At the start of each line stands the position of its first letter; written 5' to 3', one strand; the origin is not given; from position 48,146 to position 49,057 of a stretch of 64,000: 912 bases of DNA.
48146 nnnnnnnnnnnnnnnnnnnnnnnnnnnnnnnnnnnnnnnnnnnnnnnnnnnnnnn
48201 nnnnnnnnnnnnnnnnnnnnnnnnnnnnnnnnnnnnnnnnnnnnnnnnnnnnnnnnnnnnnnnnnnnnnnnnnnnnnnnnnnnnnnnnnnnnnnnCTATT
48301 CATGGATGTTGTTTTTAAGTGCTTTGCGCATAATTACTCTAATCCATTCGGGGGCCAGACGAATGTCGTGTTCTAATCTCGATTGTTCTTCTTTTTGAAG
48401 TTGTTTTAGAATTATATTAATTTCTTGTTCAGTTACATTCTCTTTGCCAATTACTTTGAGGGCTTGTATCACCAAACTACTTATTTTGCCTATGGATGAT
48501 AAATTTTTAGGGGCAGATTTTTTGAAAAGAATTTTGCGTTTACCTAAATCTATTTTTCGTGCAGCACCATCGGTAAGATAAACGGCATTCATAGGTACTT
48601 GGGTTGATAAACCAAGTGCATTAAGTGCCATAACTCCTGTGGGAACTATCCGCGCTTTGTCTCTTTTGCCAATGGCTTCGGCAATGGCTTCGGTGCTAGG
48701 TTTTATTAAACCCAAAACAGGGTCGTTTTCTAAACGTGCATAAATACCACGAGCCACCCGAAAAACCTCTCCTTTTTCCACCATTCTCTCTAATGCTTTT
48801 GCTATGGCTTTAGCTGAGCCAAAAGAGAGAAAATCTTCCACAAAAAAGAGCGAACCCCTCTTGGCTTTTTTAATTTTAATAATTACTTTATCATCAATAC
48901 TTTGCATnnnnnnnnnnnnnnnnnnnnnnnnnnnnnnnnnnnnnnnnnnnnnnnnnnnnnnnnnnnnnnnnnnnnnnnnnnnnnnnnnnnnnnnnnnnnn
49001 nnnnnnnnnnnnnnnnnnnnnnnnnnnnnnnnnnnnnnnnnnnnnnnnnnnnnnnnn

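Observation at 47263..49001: AbiE toxin-antitoxin pair nested between pglX and pglZ, with two 29-bp inverted-repeat operators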

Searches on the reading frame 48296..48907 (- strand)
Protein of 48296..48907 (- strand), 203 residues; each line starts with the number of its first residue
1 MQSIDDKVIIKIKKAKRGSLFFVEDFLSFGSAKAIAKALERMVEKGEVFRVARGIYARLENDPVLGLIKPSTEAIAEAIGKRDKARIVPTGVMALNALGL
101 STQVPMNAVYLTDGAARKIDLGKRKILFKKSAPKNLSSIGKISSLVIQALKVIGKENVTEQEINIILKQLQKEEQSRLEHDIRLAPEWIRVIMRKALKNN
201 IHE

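Call 3: search_protein_families(library=pfam, proteins=[window:48296-48907:-])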
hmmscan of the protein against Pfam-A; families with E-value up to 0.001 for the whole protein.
window:48296-48907:- (203 aa): 2 families
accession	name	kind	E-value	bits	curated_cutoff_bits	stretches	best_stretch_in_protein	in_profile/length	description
PF19570.5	DUF6088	-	2.4e-70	236.2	25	1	10-177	4-171/172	Family of unknown function (DUF6088)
PF13338.12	AbiEi_4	-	1.7e-05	25.2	25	1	36-57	28-47/49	Transcriptional regulator, AbiEi antitoxin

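Call 10: search_protein_families(library=padloc, proteins=[window:48296-48907:-])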
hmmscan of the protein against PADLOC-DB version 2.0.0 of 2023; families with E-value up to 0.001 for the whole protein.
window:48296-48907:- (203 aa): 18 families
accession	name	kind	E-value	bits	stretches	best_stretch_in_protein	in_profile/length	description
PDLC02226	AbiEi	-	7.7e-71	236.1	1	2-199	1-196/202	AbiEi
PDLC02233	AbiEi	-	2.8e-36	123.1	1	2-199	2-207/214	AbiEi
PDLC02264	AbiEi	-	7.7e-21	73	1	3-131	2-130/205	AbiEi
PDLC02229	AbiEi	-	3.5e-17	61.2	1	3-129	2-130/131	AbiEi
PDLC02246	AbiEi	-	4.3e-13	47.3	1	30-112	33-112/230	AbiEi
PDLC02258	AbiEi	-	2.4e-12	45.4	1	2-120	65-185/196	AbiEi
PDLC02250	AbiEi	-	9.9e-12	43.1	1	11-109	9-102/197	AbiEi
PDLC02247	AbiEi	-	2.2e-10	38.8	1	33-130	44-138/215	AbiEi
PDLC02236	AbiEi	-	6.5e-10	37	1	23-132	18-133/207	AbiEi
PDLC02251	AbiEi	-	1e-07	29.7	1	31-111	34-111/230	AbiEi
PDLC02234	AbiEi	-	3.9e-07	28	1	14-182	10-173/191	AbiEi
PDLC02283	AbiEi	-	1.8e-05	22.6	1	33-107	29-95/201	AbiEi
PDLC02225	AbiEi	-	3.3e-05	21.7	1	36-107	32-91/198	AbiEi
PDLC02265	AbiEi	-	3.8e-05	21.5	1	35-107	28-92/198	AbiEi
PDLC02268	AbiEi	-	0.00024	18.7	1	37-85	27-75/204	AbiEi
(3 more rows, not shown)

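Call 16: find_related_loci(query=window:48296-48907:-, collection=genome_contigs, flank=8000)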
Query window:48296-48907:- (203 aa) in genome_contigs; peptide patterns used: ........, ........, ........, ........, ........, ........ (x = any residue, [..] = any of these).
332 stretches matched a pattern; 116 encode a relative of the query (tblastn E <= 1e-3); the best 80 are kept; 80 distinct loci.
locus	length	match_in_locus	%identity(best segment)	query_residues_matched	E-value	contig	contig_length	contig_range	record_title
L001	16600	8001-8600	87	1-200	2e-112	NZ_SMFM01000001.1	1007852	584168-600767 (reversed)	Flavobacterium caseinilyticum strain AT-3-2 contig1, whole genome shotgun sequence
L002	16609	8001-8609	75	1-203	3e-102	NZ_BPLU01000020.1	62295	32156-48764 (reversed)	Flavobacterium sp. UMI-01 sequence20, whole genome shotgun sequence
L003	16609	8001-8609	76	1-203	6e-102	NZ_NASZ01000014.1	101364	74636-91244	Flavobacterium pokkalii strain L1I52 contig-100_13, whole genome shotgun sequence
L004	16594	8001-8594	74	2-199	1e-96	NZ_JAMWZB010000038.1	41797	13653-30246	MAG: Algoriphagus sp. isolate MSM8 MSM8_38, whole genome shotgun sequence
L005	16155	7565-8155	75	2-198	5e-98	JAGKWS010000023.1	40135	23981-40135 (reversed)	MAG: Chitinophagaceae bacterium isolate C8_D7_6 C8_D7_6_97, whole genome shotgun sequence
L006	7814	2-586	76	3-197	3e-94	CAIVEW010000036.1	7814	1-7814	MAG: uncultured Bacteroidetes bacterium isolate AM2_bin-0368 genome assembly, contig: bin-0368:036/113, whole genome sho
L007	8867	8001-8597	60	3-200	1e-78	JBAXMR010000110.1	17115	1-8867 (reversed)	MAG: Paludibacter sp. isolate ELA458 MAG458_110, whole genome shotgun sequence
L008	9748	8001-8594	55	1-198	6e-69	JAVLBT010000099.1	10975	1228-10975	MAG: Gracilimonas sp. isolate Uz-K11-15 NODE_99_length_10975_cov_3.721967, whole genome shotgun sequence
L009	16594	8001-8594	53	1-198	8e-66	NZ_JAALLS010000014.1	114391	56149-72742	Fodinibius halophilus strain 2W32 Scaffold14, whole genome shotgun sequence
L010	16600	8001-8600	50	1-200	3e-62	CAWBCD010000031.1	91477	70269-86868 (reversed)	MAG: uncultured bacterium isolate MFD02923.bin.1.49 genome assembly, contig: contig_47673, whole genome shotgun sequence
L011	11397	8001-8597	50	1-196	2e-61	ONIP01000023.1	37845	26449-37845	uncultured Bacteroidales bacterium isolate RUG348 genome assembly, contig: scaffold_385, whole genome shotgun sequence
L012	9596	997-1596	52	3-203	4e-61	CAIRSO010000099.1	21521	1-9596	MAG: uncultured Bacteroidia bacterium isolate Loclat_bin-16932 genome assembly, contig: bin-16932:099/881, whole genome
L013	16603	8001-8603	50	1-198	9e-61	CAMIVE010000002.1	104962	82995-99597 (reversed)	MAG: uncultured Bacteroidales bacterium isolate SRR12081302_bin.9_metaWRAP_v1.3_MAG genome assembly, contig: ERZ12289775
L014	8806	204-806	51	1-198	1e-58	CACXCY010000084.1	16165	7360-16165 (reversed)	MAG: uncultured Bacteroidetes bacterium isolate RUG11139 genome assembly, contig: RUG11139_asm_84, whole genome shotgun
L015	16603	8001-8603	44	3-203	6e-56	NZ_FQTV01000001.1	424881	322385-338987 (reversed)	Bacteroides luti strain DSM 26991, whole genome shotgun sequence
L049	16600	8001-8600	88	1-200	8e-108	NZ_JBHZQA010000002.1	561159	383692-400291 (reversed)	Flavobacterium fructosi strain LB3P45 L14_2, whole genome shotgun sequence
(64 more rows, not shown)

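Call 24: search_protein_families(library=pfam, proteins=[L001:5879-7966:+, L049:86-2884:+, L049:2881-3255:+, L049:3371-4918:+, L049:4936-5673:+, L049:5879-7966:+])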
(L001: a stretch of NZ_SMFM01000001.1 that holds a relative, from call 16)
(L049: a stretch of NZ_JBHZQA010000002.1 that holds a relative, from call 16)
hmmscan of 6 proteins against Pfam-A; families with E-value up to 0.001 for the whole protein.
L001:5879-7966:+ (695 aa): 2 families
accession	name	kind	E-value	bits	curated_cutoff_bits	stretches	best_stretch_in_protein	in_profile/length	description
PF03235.19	GmrSD_N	-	1.1e-27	97.9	33.2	1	8-248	1-199/199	GmrSD restriction endonuclease, N-terminal domain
PF07510.16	GmrSD_C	-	4.5e-12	46.5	23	1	484-649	12-135/138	GmrSD restriction endonucleases, C-terminal domain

L049:86-2884:+ (932 aa): 3 families
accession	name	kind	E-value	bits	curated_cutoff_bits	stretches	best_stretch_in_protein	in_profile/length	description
PF02463.25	SMC_N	-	5.3e-10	39.5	40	1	656-887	55-213/220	RecF/RecN/SMC N terminal domain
PF13304.12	AAA_21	-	6.7e-08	33.4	27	1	786-875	220-302/304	AAA domain, putative AbiEii toxin, Type IV TA system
PF02811.25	PHP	-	2.7e-07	31.5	26.4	1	15-96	1-83/164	PHP domain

L049:2881-3255:+ (124 aa): 1 family
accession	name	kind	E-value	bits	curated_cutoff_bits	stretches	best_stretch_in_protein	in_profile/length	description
PF24391.1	HD-CE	-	3.1e-11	43.9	27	1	60-103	2-45/263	HD-CE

L049:3371-4918:+ (515 aa): 1 family
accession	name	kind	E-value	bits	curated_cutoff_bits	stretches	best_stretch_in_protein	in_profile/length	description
PF22483.2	Mu-transpos_C_2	-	4.8e-13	49.1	27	1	323-390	1-66/73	Mu transposase, C-terminal domain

L049:4936-5673:+ (245 aa): 3 families
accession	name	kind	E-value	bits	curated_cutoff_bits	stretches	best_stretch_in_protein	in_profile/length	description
PF01695.23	IstB_IS21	-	1.9e-69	234.2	24.1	1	8-240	2-234/238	IstB-like ATP binding protein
PF20720.3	nSTAND3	-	5.4e-06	26.6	27.2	1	93-198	12-110/155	Novel STAND NTPase 3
PF00308.24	Bac_DnaA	-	0.0002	22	23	1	97-197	33-135/162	Bacterial DnaA ATPAse domain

L049:5879-7966:+ (695 aa): 2 families
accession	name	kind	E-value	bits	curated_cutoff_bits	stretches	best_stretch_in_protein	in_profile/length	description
PF03235.19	GmrSD_N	-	1.6e-27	97.3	33.2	1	8-248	1-199/199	GmrSD restriction endonuclease, N-terminal domain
PF07510.16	GmrSD_C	-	1.8e-12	47.7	23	1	484-649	12-135/138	GmrSD restriction endonucleases, C-terminal domain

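Call 34: search_solved_structures(query=window:48296-48907:-, max_evalue=10, show_alignments=2)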
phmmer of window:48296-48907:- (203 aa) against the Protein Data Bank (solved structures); distinct sequences matched with E-value up to 10: 1.
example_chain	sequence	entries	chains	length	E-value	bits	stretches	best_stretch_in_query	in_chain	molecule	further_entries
8j5k_3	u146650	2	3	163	2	11.7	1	44-108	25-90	FCPII-J, fucoxanthin chlorophyll a/c binding protein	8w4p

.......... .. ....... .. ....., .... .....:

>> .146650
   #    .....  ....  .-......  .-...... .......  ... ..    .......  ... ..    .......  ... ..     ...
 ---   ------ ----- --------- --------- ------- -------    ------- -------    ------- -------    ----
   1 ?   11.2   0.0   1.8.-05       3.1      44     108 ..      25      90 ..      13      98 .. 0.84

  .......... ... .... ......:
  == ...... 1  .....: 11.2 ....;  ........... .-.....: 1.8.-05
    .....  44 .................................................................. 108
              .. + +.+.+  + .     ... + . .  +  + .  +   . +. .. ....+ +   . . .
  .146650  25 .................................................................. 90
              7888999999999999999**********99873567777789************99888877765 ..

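Call 36: find_homologous_proteins(query=window:48296-48907:-, max_evalue=0.00001)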
Query window:48296-48907:- (203 aa): 7259 proteins with E <= 0.00001 among 7549 candidates; the best 120 are listed.
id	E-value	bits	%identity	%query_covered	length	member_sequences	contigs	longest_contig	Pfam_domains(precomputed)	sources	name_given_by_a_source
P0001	2.8e-120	417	100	100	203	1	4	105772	PF13338.13,PF19570.6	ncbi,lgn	-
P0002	8.6e-115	399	96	100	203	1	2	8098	PF19570.6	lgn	-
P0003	5.1e-104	364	88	99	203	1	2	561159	PF19570.6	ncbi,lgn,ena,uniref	ncbi:DUF6088 family protein [Flavobacterium sp. LB3P45]|uniref:DUF6088 family protein n=1 Tax=Flavob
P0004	9.6e-104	363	87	100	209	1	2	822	PF19570.6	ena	-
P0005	1.2e-103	363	88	99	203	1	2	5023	PF19570.6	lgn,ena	-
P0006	2.1e-103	362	87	99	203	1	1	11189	PF19570.6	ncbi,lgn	-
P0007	2.1e-103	362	88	99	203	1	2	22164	PF19570.6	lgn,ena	-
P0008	2.5e-103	362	87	99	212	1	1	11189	PF19570.6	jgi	jgi:hypothetical protein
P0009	2.7e-103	362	88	99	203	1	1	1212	PF19570.6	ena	-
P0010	1.1e-102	360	87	99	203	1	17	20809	PF19570.6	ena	-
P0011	1.4e-102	359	87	99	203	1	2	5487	PF19570.6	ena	-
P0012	1.7e-102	359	87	99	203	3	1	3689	PF19570.6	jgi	jgi:hypothetical protein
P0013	2.5e-102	359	86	99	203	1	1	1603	PF19570.6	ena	-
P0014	3.3e-102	358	87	99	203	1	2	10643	PF19570.6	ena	-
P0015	3.4e-102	358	88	97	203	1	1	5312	PF19570.6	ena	-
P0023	8.3e-102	357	86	99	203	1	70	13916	PF19570.6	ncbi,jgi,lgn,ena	jgi:hypothetical protein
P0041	4.8e-101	354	85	99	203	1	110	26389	PF19570.6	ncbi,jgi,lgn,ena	-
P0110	4.2e-95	335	80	90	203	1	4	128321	PF19570.6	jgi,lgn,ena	-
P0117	1.8e-94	333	78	100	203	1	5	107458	PF19570.6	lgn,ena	-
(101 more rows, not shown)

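Call 37: find_encoding_contigs(protein=P0001, flank=10000, max_places=4)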
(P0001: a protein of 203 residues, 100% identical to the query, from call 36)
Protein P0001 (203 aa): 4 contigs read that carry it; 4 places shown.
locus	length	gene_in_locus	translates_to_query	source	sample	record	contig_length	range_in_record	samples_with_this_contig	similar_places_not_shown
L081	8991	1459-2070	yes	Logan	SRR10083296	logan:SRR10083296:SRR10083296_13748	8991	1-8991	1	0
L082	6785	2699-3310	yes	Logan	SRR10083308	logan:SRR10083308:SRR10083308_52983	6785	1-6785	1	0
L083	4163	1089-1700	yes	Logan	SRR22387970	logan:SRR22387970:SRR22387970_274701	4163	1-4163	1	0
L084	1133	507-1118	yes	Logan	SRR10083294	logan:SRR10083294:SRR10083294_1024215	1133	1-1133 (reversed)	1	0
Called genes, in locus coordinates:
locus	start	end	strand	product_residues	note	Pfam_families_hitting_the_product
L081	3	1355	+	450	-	?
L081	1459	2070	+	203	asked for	PF19570:DUF6088, PF13338:AbiEi_4 (weak)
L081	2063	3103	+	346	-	PF08843:AbiEii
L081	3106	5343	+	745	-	PF08665:PglZ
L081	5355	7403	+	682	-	PF20442:BrxL_N, PF13337:BrxL_ATPase, PF05362:Lon_C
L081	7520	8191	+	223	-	-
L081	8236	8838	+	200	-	-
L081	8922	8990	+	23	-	?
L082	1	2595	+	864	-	?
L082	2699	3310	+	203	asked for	PF19570:DUF6088, PF13338:AbiEi_4 (weak)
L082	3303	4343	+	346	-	PF08843:AbiEii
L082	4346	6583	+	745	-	PF08665:PglZ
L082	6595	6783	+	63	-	?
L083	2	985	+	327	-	?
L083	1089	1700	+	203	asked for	PF19570:DUF6088, PF13338:AbiEi_4 (weak)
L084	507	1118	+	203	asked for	PF19570:DUF6088, PF13338:AbiEi_4 (weak)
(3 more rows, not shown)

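Call 38: find_encoding_contigs(protein=P0041, flank=8000, max_places=8)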
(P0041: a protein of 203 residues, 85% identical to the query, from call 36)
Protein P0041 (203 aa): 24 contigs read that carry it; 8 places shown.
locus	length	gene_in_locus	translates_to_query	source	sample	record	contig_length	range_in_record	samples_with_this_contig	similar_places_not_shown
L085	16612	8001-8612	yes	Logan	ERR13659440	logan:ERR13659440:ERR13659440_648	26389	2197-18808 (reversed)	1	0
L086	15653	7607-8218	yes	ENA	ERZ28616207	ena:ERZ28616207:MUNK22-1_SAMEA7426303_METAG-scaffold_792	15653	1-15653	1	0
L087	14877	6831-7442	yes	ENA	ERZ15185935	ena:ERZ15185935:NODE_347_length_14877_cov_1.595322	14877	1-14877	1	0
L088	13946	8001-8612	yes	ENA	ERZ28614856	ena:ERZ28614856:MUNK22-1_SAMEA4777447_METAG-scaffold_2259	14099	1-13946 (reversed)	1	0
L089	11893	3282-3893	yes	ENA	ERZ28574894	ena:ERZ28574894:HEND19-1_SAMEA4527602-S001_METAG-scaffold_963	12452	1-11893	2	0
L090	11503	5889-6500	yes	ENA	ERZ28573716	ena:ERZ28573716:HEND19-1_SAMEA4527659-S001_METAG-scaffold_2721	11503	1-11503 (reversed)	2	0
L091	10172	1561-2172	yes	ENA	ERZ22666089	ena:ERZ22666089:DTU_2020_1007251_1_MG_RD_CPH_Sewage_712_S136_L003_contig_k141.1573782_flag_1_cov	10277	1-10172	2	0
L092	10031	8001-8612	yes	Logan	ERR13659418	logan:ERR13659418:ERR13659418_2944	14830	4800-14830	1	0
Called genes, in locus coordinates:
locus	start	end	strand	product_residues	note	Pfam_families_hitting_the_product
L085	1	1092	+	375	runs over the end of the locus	PF04851:ResIII (weak), PF13086:AAA_11 (faint), PF13245:AAA_19 (weak), PF13604:AAA_30, PF09848:SLFN-g3_helicase (weak), PF13361:UvrD_C (faint), PF00580:UvrD-helicase (weak), PF13538:UvrD_C_2 (faint)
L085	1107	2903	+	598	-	-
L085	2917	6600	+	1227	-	PF20473:MmeI_Mtase, PF07669:Eco57I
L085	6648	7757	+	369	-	-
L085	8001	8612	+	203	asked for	PF19570:DUF6088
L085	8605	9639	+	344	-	PF08843:AbiEii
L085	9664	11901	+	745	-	PF08665:PglZ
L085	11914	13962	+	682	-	PF20442:BrxL_N, PF13337:BrxL_ATPase, PF05362:Lon_C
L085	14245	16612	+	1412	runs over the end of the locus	-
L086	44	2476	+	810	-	-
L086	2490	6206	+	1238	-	PF20473:MmeI_Mtase, PF07669:Eco57I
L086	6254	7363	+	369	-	-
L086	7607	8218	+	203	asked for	PF19570:DUF6088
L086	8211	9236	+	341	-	PF08843:AbiEii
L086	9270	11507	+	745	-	PF08665:PglZ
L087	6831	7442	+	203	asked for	PF19570:DUF6088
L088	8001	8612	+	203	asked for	PF19570:DUF6088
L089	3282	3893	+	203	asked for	PF19570:DUF6088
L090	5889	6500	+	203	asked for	PF19570:DUF6088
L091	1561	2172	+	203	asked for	PF19570:DUF6088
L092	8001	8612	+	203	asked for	PF19570:DUF6088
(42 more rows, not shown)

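Call 39: find_encoding_contigs(protein=P0023, flank=8000, max_places=5)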
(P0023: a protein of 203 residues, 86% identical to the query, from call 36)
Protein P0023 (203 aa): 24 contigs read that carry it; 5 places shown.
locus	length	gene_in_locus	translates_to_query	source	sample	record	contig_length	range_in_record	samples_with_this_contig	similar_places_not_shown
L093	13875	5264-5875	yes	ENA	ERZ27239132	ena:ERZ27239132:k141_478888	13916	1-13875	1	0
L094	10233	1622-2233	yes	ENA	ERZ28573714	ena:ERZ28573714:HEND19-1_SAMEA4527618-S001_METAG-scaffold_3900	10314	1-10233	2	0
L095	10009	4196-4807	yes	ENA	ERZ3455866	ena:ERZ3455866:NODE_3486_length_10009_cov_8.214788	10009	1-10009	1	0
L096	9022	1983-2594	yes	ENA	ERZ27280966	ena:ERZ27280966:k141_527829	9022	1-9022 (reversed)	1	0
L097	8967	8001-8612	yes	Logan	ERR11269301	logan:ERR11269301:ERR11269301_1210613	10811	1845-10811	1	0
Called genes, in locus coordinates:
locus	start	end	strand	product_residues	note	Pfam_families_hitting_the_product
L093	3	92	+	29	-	?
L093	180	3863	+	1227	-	PF20473:MmeI_Mtase, PF07669:Eco57I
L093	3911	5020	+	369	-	-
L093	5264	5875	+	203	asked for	PF19570:DUF6088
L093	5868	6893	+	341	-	PF08843:AbiEii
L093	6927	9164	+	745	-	PF08665:PglZ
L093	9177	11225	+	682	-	PF20442:BrxL_N, PF13337:BrxL_ATPase, PF05362:Lon_C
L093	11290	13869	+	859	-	PF13304:AAA_21 (faint), PF02463:SMC_N (weak)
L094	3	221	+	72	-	?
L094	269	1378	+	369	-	-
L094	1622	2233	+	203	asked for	PF19570:DUF6088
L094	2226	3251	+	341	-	PF08843:AbiEii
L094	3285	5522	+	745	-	PF08665:PglZ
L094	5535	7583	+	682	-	PF20442:BrxL_N, PF13337:BrxL_ATPase, PF05362:Lon_C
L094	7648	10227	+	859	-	PF13304:AAA_21 (faint), PF02463:SMC_N (weak)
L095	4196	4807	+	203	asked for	PF19570:DUF6088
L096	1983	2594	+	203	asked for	PF19570:DUF6088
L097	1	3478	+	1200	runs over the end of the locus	-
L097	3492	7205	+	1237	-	PF20473:MmeI_Mtase, PF07669:Eco57I, PF02384:N6_Mtase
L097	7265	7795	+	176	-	-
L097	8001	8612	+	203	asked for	PF19570:DUF6088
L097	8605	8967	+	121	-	?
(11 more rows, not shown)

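Call 40: find_encoding_contigs(protein=P0117, flank=8000, max_places=4)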
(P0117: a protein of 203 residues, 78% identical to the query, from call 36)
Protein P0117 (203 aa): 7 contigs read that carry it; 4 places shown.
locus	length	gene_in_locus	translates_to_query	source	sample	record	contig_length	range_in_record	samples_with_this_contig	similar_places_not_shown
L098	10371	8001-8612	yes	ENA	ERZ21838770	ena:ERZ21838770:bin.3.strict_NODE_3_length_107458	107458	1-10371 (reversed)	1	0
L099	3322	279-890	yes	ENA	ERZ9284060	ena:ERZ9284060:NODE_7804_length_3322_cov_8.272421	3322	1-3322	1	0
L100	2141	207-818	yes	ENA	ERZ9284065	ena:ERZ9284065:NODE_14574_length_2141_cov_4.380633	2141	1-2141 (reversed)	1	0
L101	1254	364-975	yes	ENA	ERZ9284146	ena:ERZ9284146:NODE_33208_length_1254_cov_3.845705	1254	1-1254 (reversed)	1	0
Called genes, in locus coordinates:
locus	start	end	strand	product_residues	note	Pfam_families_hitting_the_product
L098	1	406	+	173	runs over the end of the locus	PF00293:NUDIX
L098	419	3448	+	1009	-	PF00515:TPR_1 (faint), PF07719:TPR_2 (faint), PF12895:ANAPC3 (faint), PF13174:TPR_6 (faint), PF13371:TPR_9 (faint), PF13424:TPR_12 (faint), PF13432:TPR_16 (faint), PF13525:YfiO (faint), +4 more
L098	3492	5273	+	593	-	-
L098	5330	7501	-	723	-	PF10459:Peptidase_S46, PF00089:Trypsin (faint), PF13365:Trypsin_2 (faint)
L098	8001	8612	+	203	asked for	PF19570:DUF6088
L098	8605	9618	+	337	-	PF08843:AbiEii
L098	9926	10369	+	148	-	?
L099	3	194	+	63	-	?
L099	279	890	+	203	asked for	PF19570:DUF6088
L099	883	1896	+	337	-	PF08843:AbiEii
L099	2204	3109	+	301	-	PF01370:Epimerase, PF05368:NmrA (faint), PF16363:GDP_Man_Dehyd (faint), PF08338:DUF1731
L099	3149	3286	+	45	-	-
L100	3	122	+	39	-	?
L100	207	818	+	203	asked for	PF19570:DUF6088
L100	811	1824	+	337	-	PF08843:AbiEii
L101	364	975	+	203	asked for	PF19570:DUF6088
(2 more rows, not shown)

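Call 41: find_encoding_contigs(protein=P0110, flank=8000, max_places=4)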
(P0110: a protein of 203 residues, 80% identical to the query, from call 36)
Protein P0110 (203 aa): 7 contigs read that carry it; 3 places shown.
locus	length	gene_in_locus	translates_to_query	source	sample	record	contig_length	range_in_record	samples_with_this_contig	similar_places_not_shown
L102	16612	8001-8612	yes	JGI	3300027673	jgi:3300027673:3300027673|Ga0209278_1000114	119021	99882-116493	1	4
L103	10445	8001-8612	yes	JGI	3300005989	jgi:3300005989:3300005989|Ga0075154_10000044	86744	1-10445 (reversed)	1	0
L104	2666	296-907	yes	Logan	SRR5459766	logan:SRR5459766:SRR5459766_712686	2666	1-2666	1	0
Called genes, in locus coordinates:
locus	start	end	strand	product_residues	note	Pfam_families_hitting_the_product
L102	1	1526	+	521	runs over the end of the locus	PF12072:RNase_Y_N, PF00013:KH_1 (weak), PF01966:HD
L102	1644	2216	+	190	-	PF05685:Uma2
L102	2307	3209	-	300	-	PF02899:Phage_int_SAM_1, PF13495:Phage_int_SAM_4 (weak), PF00589:Phage_integrase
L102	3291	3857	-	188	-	PF13505:OMP_b-brl, PF13568:OMP_b-brl_2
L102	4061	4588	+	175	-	PF13505:OMP_b-brl, PF13568:OMP_b-brl_2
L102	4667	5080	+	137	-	PF01220:DHquinase_II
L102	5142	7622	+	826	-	PF13620:CarboxypepD_reg, PF13715:CarbopepD_reg_2, PF25020:TTR_TEN1-4 (weak), PF18939:DUF5686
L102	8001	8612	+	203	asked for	PF19570:DUF6088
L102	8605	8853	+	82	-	PF08843:AbiEii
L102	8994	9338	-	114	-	-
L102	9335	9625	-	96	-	-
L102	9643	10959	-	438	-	PF00275:EPSP_synthase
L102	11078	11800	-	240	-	PF14123:DUF4290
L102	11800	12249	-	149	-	PF04359:DUF493 (weak)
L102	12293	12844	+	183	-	PF13521:AAA_28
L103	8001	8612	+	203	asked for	PF19570:DUF6088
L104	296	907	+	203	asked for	PF19570:DUF6088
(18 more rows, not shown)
